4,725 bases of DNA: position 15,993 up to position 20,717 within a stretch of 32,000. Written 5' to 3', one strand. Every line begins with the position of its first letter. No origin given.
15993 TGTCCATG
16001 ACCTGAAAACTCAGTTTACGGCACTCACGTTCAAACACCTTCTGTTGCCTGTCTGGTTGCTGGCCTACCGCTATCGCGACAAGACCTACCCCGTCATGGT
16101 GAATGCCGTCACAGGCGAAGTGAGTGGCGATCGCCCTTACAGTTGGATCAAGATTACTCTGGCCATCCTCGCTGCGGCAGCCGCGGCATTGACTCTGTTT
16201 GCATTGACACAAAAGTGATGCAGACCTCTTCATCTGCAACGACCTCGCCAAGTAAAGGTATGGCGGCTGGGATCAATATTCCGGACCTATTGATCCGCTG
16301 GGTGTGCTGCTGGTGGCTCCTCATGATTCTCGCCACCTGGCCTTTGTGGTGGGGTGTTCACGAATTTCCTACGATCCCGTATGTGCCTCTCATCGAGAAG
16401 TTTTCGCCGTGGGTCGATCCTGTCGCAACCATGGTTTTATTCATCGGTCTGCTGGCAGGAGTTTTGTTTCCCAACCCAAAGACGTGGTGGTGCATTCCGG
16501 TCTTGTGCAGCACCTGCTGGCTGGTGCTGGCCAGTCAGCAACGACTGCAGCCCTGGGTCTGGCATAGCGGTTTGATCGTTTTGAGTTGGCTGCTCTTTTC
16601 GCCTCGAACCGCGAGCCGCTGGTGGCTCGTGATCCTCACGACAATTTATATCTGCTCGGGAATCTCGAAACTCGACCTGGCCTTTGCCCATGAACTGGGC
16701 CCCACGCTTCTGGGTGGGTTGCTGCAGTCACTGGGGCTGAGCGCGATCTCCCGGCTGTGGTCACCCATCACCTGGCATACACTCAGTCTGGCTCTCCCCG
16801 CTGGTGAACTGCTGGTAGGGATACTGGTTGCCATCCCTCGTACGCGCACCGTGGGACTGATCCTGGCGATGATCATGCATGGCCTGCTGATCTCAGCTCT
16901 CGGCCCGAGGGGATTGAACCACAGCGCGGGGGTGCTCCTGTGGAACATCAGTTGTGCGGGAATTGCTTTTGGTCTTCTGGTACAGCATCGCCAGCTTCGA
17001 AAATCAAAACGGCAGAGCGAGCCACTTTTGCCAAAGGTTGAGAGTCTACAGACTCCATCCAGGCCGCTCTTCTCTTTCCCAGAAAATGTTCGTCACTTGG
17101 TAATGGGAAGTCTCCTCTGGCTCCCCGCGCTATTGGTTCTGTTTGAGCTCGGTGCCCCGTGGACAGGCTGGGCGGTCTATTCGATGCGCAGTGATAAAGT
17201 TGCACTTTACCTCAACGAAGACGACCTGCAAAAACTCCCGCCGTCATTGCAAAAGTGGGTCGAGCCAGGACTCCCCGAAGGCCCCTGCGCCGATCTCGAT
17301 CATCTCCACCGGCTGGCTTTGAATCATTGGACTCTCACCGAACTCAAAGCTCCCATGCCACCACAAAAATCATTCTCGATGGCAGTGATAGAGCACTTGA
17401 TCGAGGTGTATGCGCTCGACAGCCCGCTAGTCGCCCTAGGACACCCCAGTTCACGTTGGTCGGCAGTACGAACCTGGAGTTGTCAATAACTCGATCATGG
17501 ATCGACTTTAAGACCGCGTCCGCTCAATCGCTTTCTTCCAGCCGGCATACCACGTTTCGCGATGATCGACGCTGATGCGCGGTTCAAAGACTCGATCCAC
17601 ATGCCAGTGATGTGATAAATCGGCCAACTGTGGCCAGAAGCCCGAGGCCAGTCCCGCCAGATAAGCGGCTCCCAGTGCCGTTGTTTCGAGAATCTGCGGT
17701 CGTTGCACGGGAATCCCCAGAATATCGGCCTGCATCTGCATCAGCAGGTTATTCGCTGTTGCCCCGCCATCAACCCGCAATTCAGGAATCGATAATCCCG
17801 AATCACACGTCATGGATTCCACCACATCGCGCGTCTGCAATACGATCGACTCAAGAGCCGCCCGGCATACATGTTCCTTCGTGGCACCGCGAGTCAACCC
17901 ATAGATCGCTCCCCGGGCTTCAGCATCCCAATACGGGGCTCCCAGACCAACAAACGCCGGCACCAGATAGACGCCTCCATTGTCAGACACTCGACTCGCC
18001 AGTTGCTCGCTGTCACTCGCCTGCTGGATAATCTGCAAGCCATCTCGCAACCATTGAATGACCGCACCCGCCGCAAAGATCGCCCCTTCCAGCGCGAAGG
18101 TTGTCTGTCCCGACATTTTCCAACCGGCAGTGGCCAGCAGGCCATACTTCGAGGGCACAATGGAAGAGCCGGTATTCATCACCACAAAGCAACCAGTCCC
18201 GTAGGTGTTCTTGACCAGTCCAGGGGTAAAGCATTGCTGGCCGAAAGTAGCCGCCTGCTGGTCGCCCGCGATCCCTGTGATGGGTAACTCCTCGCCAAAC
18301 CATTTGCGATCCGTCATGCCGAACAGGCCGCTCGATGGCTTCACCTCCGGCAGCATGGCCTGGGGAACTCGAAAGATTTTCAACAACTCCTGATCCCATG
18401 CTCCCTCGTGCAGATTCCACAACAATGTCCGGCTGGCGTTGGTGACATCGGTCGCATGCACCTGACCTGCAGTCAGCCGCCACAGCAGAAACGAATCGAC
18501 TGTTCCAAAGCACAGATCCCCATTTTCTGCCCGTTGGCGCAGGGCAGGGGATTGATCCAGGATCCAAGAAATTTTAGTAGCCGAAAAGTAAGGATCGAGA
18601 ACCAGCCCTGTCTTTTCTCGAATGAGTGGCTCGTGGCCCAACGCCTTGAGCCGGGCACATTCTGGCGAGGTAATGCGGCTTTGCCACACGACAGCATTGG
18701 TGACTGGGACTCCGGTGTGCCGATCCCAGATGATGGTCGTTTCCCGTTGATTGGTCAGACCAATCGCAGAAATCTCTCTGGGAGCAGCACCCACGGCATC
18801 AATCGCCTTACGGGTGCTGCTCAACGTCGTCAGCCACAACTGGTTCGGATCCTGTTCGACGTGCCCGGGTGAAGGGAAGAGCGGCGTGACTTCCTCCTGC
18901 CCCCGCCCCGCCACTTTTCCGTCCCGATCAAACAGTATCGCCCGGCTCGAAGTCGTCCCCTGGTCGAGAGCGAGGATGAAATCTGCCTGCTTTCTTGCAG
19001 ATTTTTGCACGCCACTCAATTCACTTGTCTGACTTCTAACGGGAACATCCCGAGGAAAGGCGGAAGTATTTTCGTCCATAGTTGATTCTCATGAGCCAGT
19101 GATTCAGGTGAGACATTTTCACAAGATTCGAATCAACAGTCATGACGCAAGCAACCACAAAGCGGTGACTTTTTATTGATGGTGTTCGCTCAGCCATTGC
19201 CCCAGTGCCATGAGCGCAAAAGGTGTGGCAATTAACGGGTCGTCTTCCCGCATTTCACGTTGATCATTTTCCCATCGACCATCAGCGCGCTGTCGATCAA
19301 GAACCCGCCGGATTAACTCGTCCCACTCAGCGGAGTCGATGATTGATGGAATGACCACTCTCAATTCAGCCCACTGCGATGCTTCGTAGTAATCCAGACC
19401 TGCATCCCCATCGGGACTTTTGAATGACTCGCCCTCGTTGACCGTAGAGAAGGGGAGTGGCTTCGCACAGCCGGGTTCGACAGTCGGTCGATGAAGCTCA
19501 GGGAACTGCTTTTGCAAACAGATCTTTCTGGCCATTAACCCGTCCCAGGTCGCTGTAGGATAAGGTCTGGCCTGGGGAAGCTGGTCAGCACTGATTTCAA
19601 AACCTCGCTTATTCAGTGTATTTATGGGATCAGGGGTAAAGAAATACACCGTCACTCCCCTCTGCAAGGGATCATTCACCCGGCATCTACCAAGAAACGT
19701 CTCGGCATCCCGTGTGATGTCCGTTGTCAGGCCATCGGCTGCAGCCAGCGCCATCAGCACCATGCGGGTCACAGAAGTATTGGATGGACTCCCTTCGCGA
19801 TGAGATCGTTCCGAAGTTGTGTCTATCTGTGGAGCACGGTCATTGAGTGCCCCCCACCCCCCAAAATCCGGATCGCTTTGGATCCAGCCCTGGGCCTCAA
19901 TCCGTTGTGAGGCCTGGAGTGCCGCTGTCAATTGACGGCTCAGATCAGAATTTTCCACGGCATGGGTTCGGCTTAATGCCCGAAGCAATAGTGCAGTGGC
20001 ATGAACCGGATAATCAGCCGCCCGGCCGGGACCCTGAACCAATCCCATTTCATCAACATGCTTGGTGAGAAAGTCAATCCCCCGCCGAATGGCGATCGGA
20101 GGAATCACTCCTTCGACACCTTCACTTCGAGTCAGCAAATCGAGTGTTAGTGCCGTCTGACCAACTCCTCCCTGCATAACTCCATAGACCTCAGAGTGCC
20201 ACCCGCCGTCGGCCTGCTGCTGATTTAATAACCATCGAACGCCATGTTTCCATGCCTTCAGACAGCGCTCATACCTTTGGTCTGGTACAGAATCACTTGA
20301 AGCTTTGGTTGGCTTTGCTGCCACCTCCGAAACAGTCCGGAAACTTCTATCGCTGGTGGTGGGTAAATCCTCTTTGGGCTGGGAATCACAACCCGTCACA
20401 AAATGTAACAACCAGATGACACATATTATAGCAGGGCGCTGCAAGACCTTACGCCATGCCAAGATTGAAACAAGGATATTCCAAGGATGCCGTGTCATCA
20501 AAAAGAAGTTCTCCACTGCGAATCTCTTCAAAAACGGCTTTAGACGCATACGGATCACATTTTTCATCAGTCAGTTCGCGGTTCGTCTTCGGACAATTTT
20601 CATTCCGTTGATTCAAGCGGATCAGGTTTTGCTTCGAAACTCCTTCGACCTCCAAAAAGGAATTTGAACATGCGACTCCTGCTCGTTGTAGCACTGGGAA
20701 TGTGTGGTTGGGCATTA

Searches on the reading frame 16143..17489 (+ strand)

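Call 15: search_protein_families(library=pfam, proteins=[window:16143-17489:+], max_evalue=0.01)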
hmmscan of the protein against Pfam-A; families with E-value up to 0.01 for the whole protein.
window:16143-17489:+ (448 aa): 1 family
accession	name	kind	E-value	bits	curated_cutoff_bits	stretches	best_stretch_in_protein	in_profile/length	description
PF07291.16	MauE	-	0.0014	19.4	27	1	163-250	10-84/128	Methylamine utilisation protein MauE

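Call 77: search_protein_families(library=padloc, proteins=[window:16143-17489:+], max_evalue=0.001)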
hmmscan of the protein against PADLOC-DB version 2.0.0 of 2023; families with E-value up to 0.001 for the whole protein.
window:16143-17489:+ (448 aa): 0 families

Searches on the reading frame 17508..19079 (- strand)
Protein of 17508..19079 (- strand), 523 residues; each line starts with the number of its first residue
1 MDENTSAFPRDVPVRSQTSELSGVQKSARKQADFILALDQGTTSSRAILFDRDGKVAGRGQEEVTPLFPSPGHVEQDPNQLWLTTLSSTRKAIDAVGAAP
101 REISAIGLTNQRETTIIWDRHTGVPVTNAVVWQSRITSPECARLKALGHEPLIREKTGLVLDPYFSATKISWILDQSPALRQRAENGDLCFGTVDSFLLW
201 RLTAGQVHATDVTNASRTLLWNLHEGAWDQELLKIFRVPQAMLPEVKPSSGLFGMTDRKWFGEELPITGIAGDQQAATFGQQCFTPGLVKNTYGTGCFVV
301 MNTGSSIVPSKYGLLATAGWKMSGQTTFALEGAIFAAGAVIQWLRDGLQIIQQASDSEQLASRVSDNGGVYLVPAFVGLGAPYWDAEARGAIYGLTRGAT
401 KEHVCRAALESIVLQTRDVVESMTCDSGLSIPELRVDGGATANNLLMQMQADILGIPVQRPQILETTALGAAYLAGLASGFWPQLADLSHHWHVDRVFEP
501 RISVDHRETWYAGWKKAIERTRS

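Call 11: search_protein_families(library=pfam, proteins=[window:17508-19079:-], max_evalue=0.01)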
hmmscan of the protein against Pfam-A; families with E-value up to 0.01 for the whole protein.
window:17508-19079:- (523 aa): 2 families
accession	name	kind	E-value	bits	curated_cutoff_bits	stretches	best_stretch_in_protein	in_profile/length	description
PF00370.27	FGGY_N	-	3.2e-68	230.4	28.8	1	35-280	2-245/245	FGGY family of carbohydrate kinases, N-terminal domain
PF02782.22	FGGY_C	-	1.3e-45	156.1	27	1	290-478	2-197/198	FGGY family of carbohydrate kinases, C-terminal domain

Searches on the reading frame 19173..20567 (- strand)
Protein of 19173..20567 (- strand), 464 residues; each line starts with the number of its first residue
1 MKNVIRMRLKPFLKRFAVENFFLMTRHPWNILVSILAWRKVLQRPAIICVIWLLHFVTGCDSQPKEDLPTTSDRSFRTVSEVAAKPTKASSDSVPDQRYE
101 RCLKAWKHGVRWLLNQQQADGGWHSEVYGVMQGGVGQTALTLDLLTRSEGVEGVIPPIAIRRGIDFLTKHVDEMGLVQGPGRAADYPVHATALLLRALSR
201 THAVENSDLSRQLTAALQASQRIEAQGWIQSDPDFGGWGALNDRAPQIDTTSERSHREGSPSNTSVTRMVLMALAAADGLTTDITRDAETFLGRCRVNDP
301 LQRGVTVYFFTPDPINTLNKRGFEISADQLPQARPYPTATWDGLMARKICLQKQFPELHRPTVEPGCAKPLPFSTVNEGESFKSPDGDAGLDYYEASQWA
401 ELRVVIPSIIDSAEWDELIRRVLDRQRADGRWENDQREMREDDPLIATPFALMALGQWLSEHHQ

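Call 11: search_protein_families(library=pfam, proteins=[window:19173-20567:-], max_evalue=0.01)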
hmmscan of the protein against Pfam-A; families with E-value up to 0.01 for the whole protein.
window:19173-20567:- (464 aa): 1 family
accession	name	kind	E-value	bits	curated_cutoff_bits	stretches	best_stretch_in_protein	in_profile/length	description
PF13243.12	SQHop_cyclase_C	-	6.3e-05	22.6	26.1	0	106-172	209-279/319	Squalene-hopene cyclase C-terminal domain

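Call 77: search_protein_families(library=padloc, proteins=[window:19173-20567:-], max_evalue=0.001)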
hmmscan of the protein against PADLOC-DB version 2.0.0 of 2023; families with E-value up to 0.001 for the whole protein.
window:19173-20567:- (464 aa): 0 families
